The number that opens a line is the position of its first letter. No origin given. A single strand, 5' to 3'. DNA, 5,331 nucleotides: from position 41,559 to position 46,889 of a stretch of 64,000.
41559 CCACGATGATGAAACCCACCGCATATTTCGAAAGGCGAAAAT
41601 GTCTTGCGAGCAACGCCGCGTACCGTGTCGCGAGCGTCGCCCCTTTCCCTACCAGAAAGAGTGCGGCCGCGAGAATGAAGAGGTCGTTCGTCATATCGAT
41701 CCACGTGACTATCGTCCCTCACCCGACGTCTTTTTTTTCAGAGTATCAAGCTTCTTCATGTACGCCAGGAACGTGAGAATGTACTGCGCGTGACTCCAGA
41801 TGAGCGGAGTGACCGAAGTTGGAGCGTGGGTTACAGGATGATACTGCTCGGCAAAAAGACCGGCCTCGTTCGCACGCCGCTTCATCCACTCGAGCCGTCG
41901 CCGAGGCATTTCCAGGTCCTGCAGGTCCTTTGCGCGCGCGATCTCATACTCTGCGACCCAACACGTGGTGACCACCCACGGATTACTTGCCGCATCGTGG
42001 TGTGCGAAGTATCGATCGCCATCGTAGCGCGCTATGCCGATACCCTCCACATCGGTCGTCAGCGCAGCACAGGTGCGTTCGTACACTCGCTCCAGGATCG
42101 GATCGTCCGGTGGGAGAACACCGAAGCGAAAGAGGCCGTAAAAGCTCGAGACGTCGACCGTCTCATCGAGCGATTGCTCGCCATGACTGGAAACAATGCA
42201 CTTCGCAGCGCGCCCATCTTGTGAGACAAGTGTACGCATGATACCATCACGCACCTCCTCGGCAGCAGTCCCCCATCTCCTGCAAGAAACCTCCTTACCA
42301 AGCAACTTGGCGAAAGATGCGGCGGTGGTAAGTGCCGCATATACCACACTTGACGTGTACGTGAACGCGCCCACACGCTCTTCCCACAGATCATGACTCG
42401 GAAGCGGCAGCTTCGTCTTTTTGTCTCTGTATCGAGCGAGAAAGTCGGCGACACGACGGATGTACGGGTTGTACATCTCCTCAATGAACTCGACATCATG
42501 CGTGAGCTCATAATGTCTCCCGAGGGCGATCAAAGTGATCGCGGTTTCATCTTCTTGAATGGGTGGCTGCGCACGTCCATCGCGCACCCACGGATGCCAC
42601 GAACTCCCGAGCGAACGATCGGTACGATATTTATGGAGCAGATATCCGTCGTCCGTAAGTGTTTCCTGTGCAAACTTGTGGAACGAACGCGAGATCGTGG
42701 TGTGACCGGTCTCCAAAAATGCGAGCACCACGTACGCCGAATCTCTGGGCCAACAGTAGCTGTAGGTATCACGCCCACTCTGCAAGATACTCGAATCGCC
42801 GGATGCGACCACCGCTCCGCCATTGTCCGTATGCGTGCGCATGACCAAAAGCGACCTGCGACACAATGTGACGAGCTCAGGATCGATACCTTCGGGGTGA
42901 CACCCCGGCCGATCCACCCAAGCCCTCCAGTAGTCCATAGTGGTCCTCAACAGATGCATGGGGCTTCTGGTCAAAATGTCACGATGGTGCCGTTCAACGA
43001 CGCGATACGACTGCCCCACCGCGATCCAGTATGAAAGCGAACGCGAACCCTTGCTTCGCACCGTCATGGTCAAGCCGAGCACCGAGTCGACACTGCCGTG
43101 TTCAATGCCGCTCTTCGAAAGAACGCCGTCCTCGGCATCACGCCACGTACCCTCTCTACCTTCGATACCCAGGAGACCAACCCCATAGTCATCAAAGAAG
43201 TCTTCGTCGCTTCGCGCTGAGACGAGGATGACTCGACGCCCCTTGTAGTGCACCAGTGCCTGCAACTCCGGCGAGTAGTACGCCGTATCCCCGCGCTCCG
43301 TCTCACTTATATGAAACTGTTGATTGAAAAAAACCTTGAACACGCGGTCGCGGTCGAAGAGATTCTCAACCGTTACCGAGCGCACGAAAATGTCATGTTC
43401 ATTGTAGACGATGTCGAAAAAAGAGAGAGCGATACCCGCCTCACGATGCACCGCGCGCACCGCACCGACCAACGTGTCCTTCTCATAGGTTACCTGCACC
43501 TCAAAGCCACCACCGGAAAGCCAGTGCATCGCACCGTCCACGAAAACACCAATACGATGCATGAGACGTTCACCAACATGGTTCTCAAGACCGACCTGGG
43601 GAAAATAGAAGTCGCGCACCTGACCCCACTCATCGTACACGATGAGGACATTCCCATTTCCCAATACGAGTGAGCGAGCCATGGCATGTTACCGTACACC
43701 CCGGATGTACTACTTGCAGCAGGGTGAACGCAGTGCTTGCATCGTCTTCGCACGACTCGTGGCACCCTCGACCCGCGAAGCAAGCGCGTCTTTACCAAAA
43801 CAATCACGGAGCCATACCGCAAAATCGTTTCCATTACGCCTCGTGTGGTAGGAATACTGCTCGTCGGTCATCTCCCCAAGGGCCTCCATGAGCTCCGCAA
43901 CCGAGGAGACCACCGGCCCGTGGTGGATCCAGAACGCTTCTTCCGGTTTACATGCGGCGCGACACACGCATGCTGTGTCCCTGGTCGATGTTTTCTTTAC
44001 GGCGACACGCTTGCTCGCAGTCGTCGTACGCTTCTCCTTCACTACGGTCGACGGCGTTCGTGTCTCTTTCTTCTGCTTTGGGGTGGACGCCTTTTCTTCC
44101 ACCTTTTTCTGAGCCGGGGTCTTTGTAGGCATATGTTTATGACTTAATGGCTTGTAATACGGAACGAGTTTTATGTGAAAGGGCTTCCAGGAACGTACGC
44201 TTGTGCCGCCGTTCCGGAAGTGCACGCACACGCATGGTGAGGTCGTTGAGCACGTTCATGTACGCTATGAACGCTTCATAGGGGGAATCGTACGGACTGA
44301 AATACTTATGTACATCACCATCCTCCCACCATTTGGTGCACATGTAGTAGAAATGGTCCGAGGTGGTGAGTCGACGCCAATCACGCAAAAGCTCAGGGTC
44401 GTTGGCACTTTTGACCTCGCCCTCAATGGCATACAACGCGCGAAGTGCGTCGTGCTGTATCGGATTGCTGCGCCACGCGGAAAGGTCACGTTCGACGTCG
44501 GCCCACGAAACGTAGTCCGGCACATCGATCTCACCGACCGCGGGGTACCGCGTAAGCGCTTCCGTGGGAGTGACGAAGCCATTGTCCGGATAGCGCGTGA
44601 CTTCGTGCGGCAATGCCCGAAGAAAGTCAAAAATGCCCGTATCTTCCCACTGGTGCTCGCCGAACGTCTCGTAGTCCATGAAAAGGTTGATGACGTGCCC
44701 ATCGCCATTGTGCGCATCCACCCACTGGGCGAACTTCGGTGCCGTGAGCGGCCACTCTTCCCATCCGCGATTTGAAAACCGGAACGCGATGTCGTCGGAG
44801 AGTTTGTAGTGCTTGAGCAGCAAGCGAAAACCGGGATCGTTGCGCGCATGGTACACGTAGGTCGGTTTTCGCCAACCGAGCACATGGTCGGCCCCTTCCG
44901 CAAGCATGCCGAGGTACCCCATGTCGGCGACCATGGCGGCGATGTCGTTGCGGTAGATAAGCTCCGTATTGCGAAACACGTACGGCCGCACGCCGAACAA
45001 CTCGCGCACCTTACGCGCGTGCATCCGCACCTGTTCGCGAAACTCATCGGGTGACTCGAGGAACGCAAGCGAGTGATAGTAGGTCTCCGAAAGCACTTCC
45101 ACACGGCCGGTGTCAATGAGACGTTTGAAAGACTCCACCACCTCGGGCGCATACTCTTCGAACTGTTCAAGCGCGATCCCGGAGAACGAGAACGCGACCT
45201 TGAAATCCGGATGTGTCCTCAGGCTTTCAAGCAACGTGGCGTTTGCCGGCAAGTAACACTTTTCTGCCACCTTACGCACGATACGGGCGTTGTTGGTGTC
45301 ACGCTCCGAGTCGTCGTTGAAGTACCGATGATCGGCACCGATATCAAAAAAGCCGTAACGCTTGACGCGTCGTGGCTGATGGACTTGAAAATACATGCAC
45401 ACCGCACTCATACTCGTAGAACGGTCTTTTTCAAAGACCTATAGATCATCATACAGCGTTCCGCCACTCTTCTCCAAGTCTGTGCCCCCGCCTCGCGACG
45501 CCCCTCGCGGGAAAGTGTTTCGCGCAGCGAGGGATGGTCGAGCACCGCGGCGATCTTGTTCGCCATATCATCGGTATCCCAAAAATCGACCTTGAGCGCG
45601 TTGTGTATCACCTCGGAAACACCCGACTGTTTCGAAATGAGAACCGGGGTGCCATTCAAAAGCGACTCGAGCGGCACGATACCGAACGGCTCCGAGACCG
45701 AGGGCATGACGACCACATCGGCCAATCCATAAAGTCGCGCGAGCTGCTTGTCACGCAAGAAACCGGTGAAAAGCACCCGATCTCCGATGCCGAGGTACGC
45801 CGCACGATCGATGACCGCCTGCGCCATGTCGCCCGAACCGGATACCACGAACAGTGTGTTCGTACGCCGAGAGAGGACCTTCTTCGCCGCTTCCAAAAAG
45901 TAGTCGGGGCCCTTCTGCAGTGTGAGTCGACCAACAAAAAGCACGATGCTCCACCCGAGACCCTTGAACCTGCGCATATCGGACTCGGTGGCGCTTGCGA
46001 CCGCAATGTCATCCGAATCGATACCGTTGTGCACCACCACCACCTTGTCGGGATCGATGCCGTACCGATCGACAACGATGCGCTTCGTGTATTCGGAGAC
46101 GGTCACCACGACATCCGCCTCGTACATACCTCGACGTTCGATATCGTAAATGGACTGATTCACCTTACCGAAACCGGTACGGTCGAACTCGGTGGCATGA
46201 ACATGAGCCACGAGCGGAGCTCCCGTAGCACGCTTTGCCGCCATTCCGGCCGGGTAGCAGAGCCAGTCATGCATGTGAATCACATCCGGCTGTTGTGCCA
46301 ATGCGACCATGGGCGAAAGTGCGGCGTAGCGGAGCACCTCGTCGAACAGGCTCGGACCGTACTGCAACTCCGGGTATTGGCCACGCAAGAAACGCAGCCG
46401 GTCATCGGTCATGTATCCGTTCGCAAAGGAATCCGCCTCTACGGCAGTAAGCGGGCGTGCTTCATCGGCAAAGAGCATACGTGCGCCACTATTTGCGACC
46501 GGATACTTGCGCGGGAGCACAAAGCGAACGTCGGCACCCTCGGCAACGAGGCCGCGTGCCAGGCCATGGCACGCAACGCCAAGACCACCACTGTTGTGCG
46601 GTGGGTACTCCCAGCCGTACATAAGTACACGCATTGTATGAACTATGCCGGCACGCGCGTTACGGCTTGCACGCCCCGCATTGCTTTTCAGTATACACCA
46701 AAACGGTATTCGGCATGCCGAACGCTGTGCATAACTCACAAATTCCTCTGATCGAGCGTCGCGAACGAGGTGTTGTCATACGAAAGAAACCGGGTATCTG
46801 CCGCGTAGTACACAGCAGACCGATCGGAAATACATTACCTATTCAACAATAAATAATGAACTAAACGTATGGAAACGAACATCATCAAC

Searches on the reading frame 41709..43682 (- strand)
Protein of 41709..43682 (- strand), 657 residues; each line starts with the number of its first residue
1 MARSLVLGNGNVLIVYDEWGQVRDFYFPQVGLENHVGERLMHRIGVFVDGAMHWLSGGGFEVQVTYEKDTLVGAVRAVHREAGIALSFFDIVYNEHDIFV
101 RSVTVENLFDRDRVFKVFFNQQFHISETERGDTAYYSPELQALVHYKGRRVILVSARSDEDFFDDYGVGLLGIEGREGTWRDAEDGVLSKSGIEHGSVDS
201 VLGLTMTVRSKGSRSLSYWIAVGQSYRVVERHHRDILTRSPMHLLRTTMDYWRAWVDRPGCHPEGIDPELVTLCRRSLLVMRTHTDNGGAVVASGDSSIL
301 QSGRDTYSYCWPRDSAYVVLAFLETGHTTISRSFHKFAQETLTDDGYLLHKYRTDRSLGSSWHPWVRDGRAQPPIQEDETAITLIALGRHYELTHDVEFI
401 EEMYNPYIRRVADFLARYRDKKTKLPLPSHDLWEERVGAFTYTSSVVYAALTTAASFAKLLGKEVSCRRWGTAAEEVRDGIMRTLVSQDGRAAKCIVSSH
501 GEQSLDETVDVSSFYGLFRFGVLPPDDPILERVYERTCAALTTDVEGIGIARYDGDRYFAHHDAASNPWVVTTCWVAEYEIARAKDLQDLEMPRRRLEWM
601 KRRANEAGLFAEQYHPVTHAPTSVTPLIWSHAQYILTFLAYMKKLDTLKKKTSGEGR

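Call 54: search_protein_families(library=pfam, proteins=[window:41709-43682:-], max_evalue=0.00001)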
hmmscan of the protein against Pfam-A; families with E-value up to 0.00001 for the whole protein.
window:41709-43682:- (657 aa): 1 family
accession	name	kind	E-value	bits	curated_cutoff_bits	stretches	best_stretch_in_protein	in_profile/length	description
PF00723.27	Glyco_hydro_15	-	5.4e-27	95.2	22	1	285-582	18-331/427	Glycosyl hydrolases family 15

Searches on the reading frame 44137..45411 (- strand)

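Call 54: search_protein_families(library=pfam, proteins=[window:44137-45411:-], max_evalue=0.00001)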
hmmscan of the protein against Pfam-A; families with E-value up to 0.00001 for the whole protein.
window:44137-45411:- (424 aa): 1 family
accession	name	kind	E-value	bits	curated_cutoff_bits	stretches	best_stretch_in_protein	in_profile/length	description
PF03065.20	Glyco_hydro_57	-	1.8e-71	241.2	21.2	1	6-298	2-291/291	Glycosyl hydrolase family 57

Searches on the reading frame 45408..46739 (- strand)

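Call 54: search_protein_families(library=pfam, proteins=[window:45408-46739:-], max_evalue=0.00001)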
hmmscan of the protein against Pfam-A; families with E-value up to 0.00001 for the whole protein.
window:45408-46739:- (443 aa): 7 families
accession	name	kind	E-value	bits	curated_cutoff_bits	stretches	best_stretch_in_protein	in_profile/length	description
PF00534.26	Glycos_transf_1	-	1.1e-34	119.9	26.4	1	265-415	17-171/172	Glycosyl transferases group 1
PF13692.12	Glyco_trans_1_4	-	6.1e-28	98.3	27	1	265-401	3-141/142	Glycosyl transferases group 1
PF13439.12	Glyco_transf_4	-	1.1e-26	94.3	28.5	1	51-243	2-169/170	Glycosyltransferase Family 4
PF13579.12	Glyco_trans_4_4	-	1.3e-25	91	29.7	1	51-239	1-158/158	Glycosyl transferase 4-like domain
PF08323.17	Glyco_transf_5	-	5.7e-21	75.8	22.7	1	37-226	1-228/239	Starch synthase catalytic domain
PF20706.3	GT4-conflict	-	2.3e-18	66.8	26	1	149-391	80-328/385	Family 4 Glycosyltransferase in conflict systems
PF13524.12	Glyco_trans_1_2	-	8.9e-06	26.1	25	0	297-428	17-141/144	Glycosyl transferase-like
